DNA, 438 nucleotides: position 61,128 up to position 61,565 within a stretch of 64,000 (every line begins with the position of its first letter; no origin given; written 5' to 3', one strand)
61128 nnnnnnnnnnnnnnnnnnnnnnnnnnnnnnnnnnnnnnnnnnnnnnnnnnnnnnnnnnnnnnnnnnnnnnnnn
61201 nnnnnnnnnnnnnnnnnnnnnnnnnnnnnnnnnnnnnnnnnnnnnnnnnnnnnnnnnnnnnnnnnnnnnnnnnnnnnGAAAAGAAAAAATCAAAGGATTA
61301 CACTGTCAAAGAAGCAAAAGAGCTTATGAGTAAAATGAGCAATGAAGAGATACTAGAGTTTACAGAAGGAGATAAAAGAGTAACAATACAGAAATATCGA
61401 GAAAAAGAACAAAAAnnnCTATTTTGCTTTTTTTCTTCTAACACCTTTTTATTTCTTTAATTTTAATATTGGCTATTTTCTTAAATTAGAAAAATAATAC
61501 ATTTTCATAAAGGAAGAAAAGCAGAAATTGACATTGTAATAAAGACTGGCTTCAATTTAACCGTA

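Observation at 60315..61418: WD40 propeller fused to a histone-H1-like lysine-rich tail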

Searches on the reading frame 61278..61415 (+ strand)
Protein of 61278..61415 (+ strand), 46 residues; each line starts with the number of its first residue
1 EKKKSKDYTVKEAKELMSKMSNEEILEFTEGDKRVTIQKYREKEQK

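Call 12: search_protein_families(library=pfam, proteins=[window:61290-61415:+], max_evalue=10)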
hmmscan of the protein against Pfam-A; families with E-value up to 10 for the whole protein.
seq(42 aa): 2 families
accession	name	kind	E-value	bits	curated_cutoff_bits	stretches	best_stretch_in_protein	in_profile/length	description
PF25418.1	DUF7890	-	0.0031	17.5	26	1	6-25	11-30/47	Domain of unknown function (DUF7890)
PF22536.2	POLR3C_WHD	-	0.063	13.7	30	1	6-30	39-63/77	POLR3C, C-terminal winged-helix domain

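Call 20: find_homologous_proteins(query=window:61284-61415:+, max_evalue=10)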
Query seq(44 aa) (44 aa): 1 proteins with E <= 10 among 1 candidates.
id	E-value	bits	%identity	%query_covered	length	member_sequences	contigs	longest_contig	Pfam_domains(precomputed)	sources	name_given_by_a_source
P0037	5.8e-18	79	100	100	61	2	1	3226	-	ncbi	ncbi:MAG: hypothetical protein ACTSRR_12945, partial [Candidatus Heimdallarchaeaceae archaeon]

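Call 31: search_protein_representatives(protein=window:61278-61415:+)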
Query: 46 residues. Proteins with E-value up to 0.001 (for the whole library): 4; up to 1e-10: 1; up to 1e-30: 0. The best 4 are listed.
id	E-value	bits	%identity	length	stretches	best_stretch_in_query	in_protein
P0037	4.1e-19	81.1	100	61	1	1-46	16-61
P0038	9.0e-05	37.5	58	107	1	2-44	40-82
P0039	4.5e-04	35.4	33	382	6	14-40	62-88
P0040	7.9e-04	34.7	55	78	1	3-40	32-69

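Call 33: search_protein_families(library=pfam, proteins=[P0038, P0040], max_evalue=10)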
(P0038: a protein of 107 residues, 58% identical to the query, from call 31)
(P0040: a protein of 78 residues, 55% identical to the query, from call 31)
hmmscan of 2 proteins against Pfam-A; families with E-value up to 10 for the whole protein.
P0038 (107 aa): 0 families

P0040 (78 aa): 2 families
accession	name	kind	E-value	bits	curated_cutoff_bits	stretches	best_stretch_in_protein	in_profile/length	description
PF24227.1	DUF7443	-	0.03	14.4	27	1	35-62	27-47/58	Domain of unknown function (DUF7443)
PF12375.13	DUF3653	-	0.18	12.4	22.4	1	2-12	18-28/66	Phage protein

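Call 34: find_encoding_contigs(protein=P0040, flank=8000)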
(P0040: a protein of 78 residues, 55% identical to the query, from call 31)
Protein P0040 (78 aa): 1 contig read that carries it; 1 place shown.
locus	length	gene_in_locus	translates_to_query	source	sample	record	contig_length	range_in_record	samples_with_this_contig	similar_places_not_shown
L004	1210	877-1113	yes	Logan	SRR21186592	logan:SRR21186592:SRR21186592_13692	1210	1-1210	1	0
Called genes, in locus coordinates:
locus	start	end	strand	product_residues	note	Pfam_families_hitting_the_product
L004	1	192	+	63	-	?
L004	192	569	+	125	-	-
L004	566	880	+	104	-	-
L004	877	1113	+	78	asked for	-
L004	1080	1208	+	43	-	?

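Call 35: find_encoding_contigs(protein=P0038, flank=8000)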
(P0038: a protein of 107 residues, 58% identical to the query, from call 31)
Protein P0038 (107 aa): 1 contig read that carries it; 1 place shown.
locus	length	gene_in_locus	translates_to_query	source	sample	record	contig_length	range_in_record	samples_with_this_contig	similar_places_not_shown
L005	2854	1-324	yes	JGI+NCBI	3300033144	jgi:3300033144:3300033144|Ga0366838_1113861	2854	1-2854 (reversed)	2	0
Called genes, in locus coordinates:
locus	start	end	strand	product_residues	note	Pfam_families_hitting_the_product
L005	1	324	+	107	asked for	?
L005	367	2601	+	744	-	PF01584:CheW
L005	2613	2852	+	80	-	?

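Call 37: find_homologous_proteins(query=A2, max_evalue=10)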
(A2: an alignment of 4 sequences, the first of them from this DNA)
Query A2 (4 sequences) (44 aa, profile of the alignment): 1 proteins with E <= 10 among 5 candidates.
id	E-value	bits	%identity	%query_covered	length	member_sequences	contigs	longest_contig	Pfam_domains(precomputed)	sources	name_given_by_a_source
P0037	6.9e-23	98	100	100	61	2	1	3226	-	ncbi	ncbi:MAG: hypothetical protein ACTSRR_12945, partial [Candidatus Heimdallarchaeaceae archaeon]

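Call 38: find_related_loci(query=A2, collection=viral_contigs, flank=6000)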
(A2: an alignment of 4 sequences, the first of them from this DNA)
Query A2 (44 aa) in viral_contigs; peptide patterns used: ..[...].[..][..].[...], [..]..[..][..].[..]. (x = any residue, [..] = any of these).
425 stretches matched a pattern, but none encodes a relative of the query by tblastn (E <= 1e-3).

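Call 39: find_related_loci(query=A2, collection=metagenome_contigs, flank=6000)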
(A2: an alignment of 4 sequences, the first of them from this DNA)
Query A2 (44 aa) in metagenome_contigs; peptide patterns used: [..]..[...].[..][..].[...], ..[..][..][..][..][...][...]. (x = any residue, [..] = any of these).
600 stretches matched a pattern (row limit reached: there are more); 1 encode a relative of the query (tblastn E <= 1e-3); 1 distinct loci.
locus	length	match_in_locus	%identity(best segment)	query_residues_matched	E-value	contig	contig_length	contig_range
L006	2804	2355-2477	66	1-41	1e-13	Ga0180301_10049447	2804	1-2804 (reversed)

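Call 44: search_solved_structures(query=A3, max_evalue=10, show_alignments=3)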
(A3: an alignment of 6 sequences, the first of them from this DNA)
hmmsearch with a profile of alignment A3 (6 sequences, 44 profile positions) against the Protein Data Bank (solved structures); distinct sequences matched with E-value up to 10: 3.
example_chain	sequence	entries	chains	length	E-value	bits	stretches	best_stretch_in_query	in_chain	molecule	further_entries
9zn4_A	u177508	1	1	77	0.011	18.7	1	2-22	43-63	Nif11 domain-containing protein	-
5kn0_A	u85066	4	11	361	0.085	15.8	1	19-39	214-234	Calsequestrin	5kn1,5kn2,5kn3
6uwm_A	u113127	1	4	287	1.3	12.1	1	12-27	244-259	Voltage-gated potassium channel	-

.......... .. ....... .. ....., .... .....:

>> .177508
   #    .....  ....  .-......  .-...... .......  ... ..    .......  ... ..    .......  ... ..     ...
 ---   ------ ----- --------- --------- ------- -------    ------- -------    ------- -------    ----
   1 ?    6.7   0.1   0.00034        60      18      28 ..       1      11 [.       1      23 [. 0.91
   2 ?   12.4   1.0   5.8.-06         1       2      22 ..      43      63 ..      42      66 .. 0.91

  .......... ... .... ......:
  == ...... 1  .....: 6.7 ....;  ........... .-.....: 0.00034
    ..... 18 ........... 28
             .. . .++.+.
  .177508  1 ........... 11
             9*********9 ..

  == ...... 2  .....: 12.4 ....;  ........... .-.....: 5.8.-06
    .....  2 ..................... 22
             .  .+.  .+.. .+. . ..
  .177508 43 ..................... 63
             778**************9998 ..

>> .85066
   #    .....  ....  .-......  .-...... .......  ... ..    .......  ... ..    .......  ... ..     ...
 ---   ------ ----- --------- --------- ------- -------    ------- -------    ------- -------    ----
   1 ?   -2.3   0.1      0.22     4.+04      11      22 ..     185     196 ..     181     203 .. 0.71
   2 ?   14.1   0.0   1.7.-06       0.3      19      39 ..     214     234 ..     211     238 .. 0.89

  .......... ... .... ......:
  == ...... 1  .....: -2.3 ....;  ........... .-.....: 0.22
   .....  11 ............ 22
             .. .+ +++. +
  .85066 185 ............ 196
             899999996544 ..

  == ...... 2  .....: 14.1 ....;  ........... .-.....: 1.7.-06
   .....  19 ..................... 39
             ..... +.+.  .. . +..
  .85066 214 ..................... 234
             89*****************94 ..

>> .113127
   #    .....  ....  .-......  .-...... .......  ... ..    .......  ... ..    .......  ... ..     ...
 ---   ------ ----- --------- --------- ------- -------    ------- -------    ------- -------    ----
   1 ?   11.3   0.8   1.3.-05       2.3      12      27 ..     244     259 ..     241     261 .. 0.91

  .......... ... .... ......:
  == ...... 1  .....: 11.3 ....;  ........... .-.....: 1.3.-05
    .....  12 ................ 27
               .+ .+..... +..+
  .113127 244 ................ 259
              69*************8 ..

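Call 45: search_protein_families(library=pfam, alignment_id=A3, max_evalue=10)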
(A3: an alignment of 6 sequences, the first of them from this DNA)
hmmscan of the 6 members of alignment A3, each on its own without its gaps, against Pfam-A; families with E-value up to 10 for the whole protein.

A. member 1, seq(44 aa): 2 families
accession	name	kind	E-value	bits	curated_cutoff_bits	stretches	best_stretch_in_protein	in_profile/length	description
PF25418.1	DUF7890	-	0.0034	17.4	26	1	8-27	11-30/47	Domain of unknown function (DUF7890)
PF22536.2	POLR3C_WHD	-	0.068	13.6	30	1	8-32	39-63/77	POLR3C, C-terminal winged-helix domain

B. families by the number of members that match (of 6 scanned): 7 families
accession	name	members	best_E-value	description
PF25418.1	DUF7890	2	0.0034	Domain of unknown function (DUF7890)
PF09032.16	Siah-Interact_N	1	0.056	Siah interacting protein, N terminal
PF22536.2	POLR3C_WHD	1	0.068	POLR3C, C-terminal winged-helix domain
PF22573.2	SPMIP5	1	0.068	Sperm-associated microtubule inner protein 5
PF14060.11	DUF4252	1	0.074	Domain of unknown function (DUF4252)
PF24227.1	DUF7443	1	0.15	Domain of unknown function (DUF7443)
PF08671.16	SinI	1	0.24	Anti-repressor SinI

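Call 46: search_protein_families(library=phrogs, proteins=[P0040, L004:22-189:+, L004:192-566:+, L004:566-877:+, window:61284-61415:+, P0038], max_evalue=1)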
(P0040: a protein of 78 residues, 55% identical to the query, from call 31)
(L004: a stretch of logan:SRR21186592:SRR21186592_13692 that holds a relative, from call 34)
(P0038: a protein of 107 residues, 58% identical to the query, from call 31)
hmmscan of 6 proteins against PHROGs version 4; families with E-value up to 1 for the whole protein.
P0040 (78 aa): 0 families

L004:22-189:+ (56 aa): 2 families
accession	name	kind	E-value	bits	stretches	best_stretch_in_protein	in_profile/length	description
phrog_21811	-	unknown function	0.022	15.8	1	24-48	6-29/48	-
phrog_1607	-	DNA, RNA and nucleotide metabolism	0.14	12.8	1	14-49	156-191/285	single strand DNA binding protein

L004:192-566:+ (125 aa): 2 families
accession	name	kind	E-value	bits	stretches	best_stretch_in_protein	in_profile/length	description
phrog_18404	-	other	0.003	17.7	1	47-109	67-133/264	hydrolase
phrog_132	-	connector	0.16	12.9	1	58-98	50-89/124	head-tail adaptor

L004:566-877:+ (104 aa): 1 family
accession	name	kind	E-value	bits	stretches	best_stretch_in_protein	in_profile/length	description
phrog_793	-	connector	0.00024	22.3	1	9-101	12-110/113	head-tail adaptor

seq(44 aa): 1 family
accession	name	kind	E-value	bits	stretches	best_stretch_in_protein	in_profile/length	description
phrog_734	-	unknown function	0.0029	18.8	1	4-40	28-64/67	-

P0038 (107 aa): 1 family
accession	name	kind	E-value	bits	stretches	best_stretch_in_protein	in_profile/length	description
phrog_34580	-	unknown function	0.7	11.4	1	18-81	40-101/157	-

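Call 59: find_related_loci(query=P0040, collection=viral_contigs, flank=8000)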
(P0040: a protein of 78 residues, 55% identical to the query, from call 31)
Query P0040 (78 aa) in viral_contigs; peptide patterns used: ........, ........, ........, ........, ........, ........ (x = any residue, [..] = any of these).
15 stretches matched a pattern, but none encodes a relative of the query by tblastn (E <= 1e-3).

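Call 60: search_dna_similar(query=P0040, collection=phages, mode=protein, max_evalue=1)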
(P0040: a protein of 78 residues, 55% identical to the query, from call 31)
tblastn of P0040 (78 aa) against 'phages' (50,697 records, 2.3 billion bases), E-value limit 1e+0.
Records with a match: 3; places in all: 3; records where one place covers at least 80% of the query: 0.
Best place of each record, by identity: <60% 3.
By first word of the organism name: Gordonia 3.
By host as written in the record: Gordonia terrae 3612 2; Gordonia terrae NRRL B-16283 1.
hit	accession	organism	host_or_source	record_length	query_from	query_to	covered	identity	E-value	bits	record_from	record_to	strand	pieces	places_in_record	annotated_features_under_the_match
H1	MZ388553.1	Gordonia phage Leroy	Gordonia terrae 3612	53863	48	76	37%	50.0%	3e-1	34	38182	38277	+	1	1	59: G-I-Y Y-I-G endonuclease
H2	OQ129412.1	Gordonia phage Holliday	Gordonia terrae NRRL B-16283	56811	48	76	37%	50.0%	3e-1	34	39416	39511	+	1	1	60: GIY-YIG endonuclease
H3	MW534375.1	Gordonia phage ODay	Gordonia terrae 3612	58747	48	76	37%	50.0%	3e-1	34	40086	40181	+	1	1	63: hypothetical protein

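Call 61: predict_structure(alignment_id=A5)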
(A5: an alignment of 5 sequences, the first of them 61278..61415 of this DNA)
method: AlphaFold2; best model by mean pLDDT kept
length: 46 residues; sequences in the alignment: 5
mean_pLDDT: 89.3   pTM: 0.64
mean pLDDT of the five models: 89.3, 88.8, 88.0, 85.9, 85.4
residues with pLDDT >= 90: 33; 70-90: 13; 50-70: 0; < 50: 0
segments of 3 or more residues with pLDDT < 50: none
pLDDT, mean of each block of 10 residues (from residue 1): 88 92 91 91 81
secondary structure, 60 per line:
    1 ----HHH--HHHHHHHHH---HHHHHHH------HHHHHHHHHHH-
elements in order: H10-18 H22-28 H35-45

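Call 66: search_protein_families(library=ncbifam, proteins=[P0044], max_evalue=0.1)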
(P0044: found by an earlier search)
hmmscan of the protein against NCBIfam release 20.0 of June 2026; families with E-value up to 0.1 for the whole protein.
P0044 (318 aa): 3 families
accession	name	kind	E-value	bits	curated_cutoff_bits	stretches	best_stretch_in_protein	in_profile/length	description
NF003219.0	PRK04191.1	equivalog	1.8e-80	269.6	147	1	2-223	2-223/229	30S ribosomal protein S3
TIGR01008.1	uS3_euk_arch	equivalog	3e-74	249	150.25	1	4-196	2-194/195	30S ribosomal protein S3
TIGR01009.1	rpsC_bact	equivalog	1.9e-19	70.3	114.5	1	14-185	36-206/212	30S ribosomal protein S3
